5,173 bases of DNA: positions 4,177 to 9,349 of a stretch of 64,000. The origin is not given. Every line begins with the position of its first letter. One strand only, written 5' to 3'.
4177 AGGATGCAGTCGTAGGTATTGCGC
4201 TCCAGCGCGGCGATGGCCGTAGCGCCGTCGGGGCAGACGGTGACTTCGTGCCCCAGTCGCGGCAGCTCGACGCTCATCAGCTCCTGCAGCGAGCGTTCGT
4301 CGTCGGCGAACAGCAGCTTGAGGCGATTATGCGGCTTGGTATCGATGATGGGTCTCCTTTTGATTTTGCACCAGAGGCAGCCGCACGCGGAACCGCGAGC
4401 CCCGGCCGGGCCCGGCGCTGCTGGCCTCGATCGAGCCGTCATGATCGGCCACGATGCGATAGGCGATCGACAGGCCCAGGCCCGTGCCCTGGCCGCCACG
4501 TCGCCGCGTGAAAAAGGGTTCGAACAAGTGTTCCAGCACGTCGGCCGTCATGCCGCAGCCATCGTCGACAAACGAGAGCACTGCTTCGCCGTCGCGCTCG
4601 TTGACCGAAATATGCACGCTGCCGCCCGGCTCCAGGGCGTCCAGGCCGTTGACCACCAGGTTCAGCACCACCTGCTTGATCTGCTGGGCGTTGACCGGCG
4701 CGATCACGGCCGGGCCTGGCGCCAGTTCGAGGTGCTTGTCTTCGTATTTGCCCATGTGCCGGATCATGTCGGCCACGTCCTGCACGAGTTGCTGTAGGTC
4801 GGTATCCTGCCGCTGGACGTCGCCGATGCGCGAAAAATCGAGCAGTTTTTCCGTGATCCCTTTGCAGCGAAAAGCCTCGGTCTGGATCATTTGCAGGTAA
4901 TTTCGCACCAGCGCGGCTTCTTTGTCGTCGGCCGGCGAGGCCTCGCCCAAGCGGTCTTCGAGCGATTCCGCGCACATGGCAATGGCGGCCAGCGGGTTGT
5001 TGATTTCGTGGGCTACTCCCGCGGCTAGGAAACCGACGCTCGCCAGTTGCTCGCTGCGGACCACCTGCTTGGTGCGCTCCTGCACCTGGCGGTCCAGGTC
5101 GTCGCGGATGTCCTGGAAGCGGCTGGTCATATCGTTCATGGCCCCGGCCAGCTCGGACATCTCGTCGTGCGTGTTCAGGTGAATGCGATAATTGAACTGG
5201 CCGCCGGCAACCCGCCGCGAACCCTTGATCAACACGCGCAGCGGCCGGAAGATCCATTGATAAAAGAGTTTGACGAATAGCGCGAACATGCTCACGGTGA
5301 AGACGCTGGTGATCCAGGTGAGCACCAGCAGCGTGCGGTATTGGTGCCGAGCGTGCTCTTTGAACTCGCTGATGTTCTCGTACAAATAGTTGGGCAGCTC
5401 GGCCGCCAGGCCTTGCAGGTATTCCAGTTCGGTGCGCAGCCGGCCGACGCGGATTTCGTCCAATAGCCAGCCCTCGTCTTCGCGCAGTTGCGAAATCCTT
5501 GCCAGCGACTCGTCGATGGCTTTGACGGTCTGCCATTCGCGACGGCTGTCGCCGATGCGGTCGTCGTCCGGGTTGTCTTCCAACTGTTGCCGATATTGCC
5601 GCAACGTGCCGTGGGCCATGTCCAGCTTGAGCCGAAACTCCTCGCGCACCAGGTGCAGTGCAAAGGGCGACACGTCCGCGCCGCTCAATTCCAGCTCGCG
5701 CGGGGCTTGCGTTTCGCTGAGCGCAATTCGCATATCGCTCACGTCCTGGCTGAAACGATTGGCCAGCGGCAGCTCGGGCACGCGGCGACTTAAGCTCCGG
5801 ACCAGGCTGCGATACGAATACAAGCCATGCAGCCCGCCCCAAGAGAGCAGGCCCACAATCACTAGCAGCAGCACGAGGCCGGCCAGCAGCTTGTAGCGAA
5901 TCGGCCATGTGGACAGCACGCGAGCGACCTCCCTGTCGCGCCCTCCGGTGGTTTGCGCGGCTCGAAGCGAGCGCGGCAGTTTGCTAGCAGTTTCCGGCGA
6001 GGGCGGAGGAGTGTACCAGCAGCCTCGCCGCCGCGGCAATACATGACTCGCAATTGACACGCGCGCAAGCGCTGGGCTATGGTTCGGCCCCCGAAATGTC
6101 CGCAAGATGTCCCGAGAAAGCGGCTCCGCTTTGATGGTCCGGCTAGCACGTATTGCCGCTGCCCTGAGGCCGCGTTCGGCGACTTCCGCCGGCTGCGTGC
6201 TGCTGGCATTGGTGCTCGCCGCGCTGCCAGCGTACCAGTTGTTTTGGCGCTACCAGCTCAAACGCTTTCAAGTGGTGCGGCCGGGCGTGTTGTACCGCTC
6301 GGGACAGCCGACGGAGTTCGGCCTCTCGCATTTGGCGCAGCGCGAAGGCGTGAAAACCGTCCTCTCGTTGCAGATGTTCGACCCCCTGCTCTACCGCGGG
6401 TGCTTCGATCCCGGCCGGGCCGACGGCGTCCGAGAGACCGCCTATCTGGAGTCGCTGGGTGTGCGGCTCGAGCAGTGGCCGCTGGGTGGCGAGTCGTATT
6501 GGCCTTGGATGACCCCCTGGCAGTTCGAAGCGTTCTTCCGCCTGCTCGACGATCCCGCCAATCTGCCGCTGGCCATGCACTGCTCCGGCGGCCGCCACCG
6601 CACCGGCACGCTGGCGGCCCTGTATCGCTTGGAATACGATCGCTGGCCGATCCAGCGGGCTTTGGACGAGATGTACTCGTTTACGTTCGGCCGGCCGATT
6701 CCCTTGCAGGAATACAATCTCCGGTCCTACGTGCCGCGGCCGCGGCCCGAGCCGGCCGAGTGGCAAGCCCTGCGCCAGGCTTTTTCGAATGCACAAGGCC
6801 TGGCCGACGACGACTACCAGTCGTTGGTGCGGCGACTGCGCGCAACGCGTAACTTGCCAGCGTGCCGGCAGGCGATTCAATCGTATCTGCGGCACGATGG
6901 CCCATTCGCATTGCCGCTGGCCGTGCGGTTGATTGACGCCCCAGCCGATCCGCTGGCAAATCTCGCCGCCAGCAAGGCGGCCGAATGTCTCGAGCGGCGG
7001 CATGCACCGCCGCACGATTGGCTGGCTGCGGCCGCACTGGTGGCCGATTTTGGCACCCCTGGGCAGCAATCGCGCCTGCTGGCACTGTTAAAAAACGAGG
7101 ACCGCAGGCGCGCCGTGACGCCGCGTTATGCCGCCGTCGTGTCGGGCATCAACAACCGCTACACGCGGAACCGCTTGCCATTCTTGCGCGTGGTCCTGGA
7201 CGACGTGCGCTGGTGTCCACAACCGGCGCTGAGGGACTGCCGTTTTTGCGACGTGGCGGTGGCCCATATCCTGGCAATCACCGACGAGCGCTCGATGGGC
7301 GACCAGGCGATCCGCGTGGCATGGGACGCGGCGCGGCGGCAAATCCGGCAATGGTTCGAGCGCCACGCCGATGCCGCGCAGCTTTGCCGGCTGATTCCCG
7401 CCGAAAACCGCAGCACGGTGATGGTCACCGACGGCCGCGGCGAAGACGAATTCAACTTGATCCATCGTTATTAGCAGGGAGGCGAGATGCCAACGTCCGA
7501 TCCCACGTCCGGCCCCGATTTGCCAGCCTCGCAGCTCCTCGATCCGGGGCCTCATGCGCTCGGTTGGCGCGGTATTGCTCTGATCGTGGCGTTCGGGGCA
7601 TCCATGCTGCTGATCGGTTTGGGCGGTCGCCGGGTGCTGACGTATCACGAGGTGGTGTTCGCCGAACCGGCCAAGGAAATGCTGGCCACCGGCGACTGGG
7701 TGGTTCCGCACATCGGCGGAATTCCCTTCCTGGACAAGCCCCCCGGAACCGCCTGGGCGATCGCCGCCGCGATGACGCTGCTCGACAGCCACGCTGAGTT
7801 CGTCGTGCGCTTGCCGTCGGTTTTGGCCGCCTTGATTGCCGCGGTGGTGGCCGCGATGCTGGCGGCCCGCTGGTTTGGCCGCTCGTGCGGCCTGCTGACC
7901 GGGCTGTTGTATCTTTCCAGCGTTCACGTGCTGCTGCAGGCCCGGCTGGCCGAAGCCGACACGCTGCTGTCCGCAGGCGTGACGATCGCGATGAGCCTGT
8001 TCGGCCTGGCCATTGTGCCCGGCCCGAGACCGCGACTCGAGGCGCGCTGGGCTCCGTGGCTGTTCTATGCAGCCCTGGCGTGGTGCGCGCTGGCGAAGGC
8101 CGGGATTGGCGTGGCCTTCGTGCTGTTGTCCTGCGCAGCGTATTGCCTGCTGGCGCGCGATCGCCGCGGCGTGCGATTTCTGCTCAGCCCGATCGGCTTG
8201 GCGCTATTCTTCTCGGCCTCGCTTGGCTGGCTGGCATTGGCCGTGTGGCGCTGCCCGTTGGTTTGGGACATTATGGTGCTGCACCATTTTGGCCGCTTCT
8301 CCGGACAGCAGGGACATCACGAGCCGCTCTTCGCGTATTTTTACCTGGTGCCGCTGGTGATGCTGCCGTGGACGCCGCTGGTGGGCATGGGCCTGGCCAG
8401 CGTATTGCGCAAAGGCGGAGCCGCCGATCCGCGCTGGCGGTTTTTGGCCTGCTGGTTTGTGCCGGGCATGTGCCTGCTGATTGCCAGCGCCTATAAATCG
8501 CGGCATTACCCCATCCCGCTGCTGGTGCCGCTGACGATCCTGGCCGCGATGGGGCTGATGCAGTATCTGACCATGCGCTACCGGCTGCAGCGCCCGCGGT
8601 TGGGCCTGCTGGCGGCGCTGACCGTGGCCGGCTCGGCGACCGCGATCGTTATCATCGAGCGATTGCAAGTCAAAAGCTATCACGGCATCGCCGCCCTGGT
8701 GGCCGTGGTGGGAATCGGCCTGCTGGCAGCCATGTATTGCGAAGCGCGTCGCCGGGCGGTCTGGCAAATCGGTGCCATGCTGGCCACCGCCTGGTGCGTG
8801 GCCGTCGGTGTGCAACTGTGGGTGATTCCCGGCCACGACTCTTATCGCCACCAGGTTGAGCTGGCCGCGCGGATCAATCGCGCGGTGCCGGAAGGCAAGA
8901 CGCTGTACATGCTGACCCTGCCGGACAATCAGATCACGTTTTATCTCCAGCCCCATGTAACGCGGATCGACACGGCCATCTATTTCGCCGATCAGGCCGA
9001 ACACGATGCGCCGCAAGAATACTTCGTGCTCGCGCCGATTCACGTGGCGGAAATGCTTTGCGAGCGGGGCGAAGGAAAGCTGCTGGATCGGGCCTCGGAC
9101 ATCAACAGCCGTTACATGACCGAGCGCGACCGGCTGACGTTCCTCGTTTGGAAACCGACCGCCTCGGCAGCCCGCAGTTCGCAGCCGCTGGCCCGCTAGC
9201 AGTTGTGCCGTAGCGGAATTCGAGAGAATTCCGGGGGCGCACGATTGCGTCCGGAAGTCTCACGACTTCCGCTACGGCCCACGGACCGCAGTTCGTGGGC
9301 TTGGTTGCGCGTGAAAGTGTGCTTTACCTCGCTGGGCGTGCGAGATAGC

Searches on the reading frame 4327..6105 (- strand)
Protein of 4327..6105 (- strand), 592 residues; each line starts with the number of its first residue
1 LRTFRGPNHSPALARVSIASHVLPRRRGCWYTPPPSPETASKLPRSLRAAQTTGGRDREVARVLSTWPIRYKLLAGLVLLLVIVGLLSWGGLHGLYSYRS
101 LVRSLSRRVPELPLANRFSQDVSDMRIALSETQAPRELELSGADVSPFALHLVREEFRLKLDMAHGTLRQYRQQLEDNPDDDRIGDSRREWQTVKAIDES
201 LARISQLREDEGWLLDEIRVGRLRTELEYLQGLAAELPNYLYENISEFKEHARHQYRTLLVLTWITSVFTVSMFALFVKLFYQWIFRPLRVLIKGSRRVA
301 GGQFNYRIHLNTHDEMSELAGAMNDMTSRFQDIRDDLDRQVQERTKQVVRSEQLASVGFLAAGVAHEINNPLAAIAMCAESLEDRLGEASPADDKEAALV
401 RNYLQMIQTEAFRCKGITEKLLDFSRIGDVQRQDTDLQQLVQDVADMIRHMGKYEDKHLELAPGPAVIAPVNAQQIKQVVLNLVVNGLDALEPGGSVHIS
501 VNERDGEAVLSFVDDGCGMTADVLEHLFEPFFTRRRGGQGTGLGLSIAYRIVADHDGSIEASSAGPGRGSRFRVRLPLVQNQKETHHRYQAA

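Call 10: search_protein_families(library=pfam, proteins=[window:4327-6105:-])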
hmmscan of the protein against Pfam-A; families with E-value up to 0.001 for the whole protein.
window:4327-6105:- (592 aa): 3 families
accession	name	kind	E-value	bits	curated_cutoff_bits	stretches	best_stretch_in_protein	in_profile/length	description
PF02518.31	HATPase_c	-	3.7e-26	92.2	26.4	1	473-579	3-110/111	Histidine kinase-, DNA gyrase B-, and HSP90-like ATPase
PF00512.31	HisKA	-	7.1e-14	52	26.9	1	359-428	4-64/66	His Kinase A (phospho-acceptor) domain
PF00672.30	HAMP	-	4.6e-11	43.3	25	1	281-331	2-52/53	HAMP domain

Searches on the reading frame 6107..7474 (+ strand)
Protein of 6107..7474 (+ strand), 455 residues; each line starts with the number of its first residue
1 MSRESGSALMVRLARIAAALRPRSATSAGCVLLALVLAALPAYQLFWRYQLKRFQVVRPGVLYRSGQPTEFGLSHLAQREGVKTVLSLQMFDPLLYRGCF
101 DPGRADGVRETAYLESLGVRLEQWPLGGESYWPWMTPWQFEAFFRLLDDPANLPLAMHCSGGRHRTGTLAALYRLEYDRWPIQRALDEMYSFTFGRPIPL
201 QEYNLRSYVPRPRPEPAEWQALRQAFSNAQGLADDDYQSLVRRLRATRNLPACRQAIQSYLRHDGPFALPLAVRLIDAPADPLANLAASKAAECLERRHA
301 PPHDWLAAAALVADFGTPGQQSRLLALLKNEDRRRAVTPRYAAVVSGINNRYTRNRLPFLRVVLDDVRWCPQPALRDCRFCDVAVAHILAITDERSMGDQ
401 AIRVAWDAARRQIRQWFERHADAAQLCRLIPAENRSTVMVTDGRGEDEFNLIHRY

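Call 10: search_protein_families(library=pfam, proteins=[window:6107-7474:+])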
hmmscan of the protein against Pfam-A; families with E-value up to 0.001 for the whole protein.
window:6107-7474:+ (455 aa): 4 families
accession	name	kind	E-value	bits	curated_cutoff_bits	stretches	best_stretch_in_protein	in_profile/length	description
PF03162.18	Y_phosphatase2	-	1e-08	35.4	27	1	141-195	80-133/165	Tyrosine phosphatase family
PF13350.11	Y_phosphatase3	-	8.5e-08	32.9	22.2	1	139-172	117-148/240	Tyrosine phosphatase family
PF22741.1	PTP-NADK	-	5.1e-07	29.7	27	1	61-177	29-132/163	DSP-PTPase phosphatase fused to NAD+ Kinase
PF22784.1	PTP-SAK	-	4e-05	24.1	27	1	54-173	4-108/153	Swiss Army Knife protein, DSP-PTPase phosphatase domain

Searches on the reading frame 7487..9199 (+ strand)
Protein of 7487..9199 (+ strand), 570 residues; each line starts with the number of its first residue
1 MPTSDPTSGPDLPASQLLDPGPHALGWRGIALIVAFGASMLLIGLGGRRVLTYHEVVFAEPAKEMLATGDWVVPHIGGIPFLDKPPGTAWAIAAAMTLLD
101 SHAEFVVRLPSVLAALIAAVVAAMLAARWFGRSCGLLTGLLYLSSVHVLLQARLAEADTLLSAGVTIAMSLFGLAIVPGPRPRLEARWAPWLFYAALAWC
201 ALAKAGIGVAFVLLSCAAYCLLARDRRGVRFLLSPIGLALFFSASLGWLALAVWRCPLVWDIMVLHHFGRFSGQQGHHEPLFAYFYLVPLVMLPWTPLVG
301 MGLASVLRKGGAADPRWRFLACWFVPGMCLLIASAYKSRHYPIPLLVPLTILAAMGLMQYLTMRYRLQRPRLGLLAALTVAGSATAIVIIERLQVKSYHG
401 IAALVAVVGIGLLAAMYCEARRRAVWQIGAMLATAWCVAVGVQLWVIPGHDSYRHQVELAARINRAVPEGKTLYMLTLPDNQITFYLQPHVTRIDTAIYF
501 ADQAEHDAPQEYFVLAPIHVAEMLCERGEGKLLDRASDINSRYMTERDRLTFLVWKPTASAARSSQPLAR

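Call 10: search_protein_families(library=pfam, proteins=[window:7487-9199:+])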
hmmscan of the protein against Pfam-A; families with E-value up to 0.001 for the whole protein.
window:7487-9199:+ (570 aa): 2 families
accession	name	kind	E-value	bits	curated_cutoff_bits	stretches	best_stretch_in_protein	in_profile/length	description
PF13231.12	PMT_2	-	1.7e-08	35.2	26.1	1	83-236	1-142/160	Dolichyl-phosphate-mannose-protein mannosyltransferase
PF02366.24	PMT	-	3.5e-05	23.9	22.7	1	58-218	35-197/245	Dolichyl-phosphate-mannose-protein mannosyltransferase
